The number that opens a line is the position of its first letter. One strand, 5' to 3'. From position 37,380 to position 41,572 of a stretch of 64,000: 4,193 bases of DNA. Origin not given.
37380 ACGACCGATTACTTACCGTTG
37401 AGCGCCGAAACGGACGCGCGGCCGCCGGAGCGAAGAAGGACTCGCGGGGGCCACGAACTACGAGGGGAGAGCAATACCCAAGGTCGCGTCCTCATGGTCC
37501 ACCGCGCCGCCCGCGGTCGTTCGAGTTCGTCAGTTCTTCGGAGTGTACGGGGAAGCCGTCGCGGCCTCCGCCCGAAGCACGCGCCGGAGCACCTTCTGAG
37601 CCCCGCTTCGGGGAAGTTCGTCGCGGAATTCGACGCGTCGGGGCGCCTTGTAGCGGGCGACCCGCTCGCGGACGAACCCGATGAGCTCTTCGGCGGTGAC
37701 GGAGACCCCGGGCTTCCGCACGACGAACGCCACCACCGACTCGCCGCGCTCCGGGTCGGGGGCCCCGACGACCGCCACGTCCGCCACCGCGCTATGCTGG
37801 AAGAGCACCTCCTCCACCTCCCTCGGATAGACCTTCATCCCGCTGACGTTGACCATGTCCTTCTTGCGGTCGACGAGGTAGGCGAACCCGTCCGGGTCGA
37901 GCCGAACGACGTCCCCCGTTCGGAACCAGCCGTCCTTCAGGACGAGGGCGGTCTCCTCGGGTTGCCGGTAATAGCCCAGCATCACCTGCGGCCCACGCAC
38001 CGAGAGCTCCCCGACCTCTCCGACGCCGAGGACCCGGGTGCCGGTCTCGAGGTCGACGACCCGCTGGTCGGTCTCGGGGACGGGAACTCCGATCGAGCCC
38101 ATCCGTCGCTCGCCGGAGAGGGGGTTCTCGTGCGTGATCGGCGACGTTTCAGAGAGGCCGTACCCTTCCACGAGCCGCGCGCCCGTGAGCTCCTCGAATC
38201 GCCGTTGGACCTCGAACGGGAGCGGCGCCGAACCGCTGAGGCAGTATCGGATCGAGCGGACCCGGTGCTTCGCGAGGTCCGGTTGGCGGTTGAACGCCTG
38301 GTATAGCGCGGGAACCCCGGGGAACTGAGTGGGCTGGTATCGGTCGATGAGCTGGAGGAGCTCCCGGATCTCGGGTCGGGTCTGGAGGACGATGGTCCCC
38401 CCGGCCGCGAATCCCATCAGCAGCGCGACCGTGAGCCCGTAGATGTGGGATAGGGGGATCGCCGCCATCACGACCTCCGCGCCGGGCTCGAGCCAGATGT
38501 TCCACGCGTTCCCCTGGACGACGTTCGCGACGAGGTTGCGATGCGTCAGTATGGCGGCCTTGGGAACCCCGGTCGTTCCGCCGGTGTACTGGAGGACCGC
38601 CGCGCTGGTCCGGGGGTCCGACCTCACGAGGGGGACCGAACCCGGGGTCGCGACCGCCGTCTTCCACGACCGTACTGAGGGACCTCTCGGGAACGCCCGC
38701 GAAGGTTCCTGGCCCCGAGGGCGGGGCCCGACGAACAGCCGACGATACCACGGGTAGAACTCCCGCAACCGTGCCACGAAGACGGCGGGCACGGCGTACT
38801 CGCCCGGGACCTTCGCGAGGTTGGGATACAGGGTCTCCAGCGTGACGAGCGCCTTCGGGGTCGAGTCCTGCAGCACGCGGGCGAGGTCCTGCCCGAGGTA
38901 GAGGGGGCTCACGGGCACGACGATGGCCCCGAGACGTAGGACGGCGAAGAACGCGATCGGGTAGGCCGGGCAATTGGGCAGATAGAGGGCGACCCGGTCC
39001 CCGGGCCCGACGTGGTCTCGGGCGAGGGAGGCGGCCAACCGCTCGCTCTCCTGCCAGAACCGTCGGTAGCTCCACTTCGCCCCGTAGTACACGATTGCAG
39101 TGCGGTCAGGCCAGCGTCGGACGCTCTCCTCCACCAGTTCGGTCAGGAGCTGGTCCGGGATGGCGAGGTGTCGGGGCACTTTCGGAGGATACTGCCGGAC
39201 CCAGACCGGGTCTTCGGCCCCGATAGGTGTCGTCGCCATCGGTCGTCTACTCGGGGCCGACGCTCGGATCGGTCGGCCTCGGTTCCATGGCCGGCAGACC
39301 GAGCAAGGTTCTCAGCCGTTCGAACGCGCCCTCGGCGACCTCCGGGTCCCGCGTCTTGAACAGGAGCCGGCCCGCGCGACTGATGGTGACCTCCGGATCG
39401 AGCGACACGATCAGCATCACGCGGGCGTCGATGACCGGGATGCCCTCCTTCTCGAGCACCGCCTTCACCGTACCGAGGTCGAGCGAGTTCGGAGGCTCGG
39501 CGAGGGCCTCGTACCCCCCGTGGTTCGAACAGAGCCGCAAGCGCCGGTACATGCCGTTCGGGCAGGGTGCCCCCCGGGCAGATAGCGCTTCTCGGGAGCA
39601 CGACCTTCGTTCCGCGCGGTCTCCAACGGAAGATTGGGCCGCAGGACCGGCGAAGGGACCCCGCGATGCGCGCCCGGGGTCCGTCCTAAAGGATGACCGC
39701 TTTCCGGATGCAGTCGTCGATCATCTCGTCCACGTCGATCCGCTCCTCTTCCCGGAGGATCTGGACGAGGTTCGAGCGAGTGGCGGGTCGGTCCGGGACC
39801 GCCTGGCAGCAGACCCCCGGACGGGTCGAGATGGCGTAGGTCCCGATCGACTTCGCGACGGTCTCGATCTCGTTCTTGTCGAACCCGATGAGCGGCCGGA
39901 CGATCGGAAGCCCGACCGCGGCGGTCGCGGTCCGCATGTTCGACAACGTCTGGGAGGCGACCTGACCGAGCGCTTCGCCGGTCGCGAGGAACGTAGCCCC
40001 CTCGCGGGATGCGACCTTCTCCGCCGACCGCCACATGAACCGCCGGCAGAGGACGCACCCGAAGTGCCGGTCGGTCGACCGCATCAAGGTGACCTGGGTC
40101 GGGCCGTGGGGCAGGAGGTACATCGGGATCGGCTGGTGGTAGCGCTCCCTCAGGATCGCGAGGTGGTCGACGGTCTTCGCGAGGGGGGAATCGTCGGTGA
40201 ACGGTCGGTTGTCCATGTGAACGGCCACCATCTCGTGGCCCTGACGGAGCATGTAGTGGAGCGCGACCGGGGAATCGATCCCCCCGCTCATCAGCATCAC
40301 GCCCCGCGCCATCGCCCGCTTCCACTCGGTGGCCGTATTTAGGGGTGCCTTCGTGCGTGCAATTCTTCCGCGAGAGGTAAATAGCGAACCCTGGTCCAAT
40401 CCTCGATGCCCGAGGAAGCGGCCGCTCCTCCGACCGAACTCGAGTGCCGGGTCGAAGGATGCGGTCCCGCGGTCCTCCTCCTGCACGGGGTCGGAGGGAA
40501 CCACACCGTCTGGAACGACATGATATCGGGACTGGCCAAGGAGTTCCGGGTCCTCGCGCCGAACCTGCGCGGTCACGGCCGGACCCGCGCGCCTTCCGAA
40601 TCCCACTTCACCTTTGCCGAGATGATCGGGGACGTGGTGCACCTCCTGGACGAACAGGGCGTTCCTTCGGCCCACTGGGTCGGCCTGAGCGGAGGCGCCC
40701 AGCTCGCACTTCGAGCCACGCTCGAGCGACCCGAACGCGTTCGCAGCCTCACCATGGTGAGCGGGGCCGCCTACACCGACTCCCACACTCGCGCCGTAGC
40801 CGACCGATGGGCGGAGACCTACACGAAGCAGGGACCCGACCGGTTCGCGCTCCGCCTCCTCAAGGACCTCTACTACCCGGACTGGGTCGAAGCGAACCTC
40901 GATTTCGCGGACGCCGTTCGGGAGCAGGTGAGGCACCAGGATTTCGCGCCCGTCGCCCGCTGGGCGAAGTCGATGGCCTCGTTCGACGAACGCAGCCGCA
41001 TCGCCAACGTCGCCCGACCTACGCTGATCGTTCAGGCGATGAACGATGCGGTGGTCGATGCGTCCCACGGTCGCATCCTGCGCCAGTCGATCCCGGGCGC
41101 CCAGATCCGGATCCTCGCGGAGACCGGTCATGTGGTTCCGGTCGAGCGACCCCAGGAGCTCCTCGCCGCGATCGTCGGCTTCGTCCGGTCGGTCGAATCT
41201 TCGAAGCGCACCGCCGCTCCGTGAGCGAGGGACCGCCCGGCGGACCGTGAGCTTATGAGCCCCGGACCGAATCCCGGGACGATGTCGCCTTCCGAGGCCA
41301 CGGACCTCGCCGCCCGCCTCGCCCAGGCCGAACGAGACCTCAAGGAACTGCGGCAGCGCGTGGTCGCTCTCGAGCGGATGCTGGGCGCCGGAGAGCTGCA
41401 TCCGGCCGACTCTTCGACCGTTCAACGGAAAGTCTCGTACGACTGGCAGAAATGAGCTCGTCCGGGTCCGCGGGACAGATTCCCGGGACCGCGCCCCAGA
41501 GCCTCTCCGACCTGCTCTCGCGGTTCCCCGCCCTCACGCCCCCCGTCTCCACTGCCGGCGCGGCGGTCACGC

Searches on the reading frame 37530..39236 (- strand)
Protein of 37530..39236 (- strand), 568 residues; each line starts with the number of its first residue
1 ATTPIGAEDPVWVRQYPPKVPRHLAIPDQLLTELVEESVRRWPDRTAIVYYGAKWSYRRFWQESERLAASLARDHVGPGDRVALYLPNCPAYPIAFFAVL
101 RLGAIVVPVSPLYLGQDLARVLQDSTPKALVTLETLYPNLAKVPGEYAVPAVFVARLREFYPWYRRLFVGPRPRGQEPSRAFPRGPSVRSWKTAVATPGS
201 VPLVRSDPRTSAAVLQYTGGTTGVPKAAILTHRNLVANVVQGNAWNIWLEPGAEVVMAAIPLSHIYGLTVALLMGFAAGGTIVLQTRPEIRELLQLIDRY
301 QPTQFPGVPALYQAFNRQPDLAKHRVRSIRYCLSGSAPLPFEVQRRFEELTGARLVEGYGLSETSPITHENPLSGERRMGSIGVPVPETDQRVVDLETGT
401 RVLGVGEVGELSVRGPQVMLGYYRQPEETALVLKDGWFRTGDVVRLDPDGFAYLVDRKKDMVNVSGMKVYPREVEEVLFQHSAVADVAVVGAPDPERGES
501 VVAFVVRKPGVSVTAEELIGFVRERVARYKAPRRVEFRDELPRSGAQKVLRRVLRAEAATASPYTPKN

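Call 40: search_protein_families(library=ncbifam, proteins=[window:37530-39236:-], max_evalue=0.00001)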
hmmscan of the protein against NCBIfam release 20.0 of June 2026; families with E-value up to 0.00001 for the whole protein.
window:37530-39236:- (568 aa): 106 families (the best 25 are shown)
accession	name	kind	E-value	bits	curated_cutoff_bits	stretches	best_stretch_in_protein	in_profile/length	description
NF004114.0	PRK05605.1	equivalog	6e-155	516.8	766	1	9-558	14-569/575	long-chain-fatty-acid--CoA ligase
NF005220.0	PRK06710.1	equivalog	9.6e-144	479.5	1116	1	11-557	6-552/563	long-chain-fatty-acid--CoA ligase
NF006181.0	PRK08314.1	subfamily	2e-139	465.5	705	1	11-560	6-556/563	long-chain-fatty-acid--CoA ligase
NF005463.0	PRK07059.1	subfamily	6.8e-132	440.7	869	1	10-557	3-555/557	long-chain-fatty-acid--CoA ligase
NF006523.0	PRK08974.1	equivalog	1.1e-129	433.2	884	1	10-559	3-554/561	long-chain-fatty-acid--CoA ligase FadD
NF004837.0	PRK06187.1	subfamily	1.7e-125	419.3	476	1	29-560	8-524/531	long-chain-fatty-acid--CoA ligase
NF004229.0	PRK05677.1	subfamily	9.3e-122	407.3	879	1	12-559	6-556/563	long-chain-fatty-acid--CoA ligase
NF006442.0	PRK08751.1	equivalog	1.2e-113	380.4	1023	1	11-558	6-558/560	long-chain fatty acid--CoA ligase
NF006182.0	PRK08316.1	subfamily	2.2e-109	366.3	663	2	210-560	171-519/523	fatty acyl-CoA synthetase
NF009139.0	PRK12492.1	equivalog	4.6e-107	358.8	1018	1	12-557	6-561/562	long-chain-fatty-acid--CoA ligase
NF004822.0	PRK06178.1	equivalog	8.7e-106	354.7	782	1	12-559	18-568/571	acyl-CoA synthetase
NF005714.0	PRK07529.1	subfamily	4.6e-101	339.1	632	1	31-560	32-578/640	acyl-CoA synthetase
NF005702.0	PRK07514.1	subfamily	5.6e-101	338.4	558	2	207-559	155-501/506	malonyl-CoA synthase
TIGR03205.1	pimA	equivalog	3.3e-100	336.1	705.6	1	16-555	8-541/541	dicarboxylate--CoA ligase PimA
NF009233.0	PRK12583.1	subfamily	1.7e-93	313.9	832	2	212-558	203-550/558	fatty acid CoA ligase family protein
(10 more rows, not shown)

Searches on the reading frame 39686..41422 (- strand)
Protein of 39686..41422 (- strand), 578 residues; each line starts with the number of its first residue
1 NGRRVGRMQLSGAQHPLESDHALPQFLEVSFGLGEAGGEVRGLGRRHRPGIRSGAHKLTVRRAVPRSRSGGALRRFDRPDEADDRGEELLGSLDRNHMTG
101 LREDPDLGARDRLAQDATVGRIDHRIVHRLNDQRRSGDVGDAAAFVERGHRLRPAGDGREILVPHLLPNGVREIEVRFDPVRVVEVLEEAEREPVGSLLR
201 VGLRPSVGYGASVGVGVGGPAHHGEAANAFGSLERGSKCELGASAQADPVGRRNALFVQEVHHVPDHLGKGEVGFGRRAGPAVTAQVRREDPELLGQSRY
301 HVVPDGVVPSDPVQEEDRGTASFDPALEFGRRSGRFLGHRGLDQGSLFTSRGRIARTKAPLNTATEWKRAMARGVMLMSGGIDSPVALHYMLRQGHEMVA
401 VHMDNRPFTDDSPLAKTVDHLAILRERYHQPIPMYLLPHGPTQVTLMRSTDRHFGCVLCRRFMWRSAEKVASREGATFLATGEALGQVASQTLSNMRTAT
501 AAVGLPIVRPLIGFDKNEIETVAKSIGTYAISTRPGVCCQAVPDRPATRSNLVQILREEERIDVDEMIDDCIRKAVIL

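Call 41: search_protein_families(library=pfam, proteins=[window:39686-41422:-], max_evalue=0.00001)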
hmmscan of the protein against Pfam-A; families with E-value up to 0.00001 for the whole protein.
window:39686-41422:- (578 aa): 1 family
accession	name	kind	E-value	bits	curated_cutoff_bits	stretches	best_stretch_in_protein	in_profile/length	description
PF02568.20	ThiI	-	3.1e-52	177.5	20.5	1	373-563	5-196/197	Thiamine biosynthesis protein (ThiI)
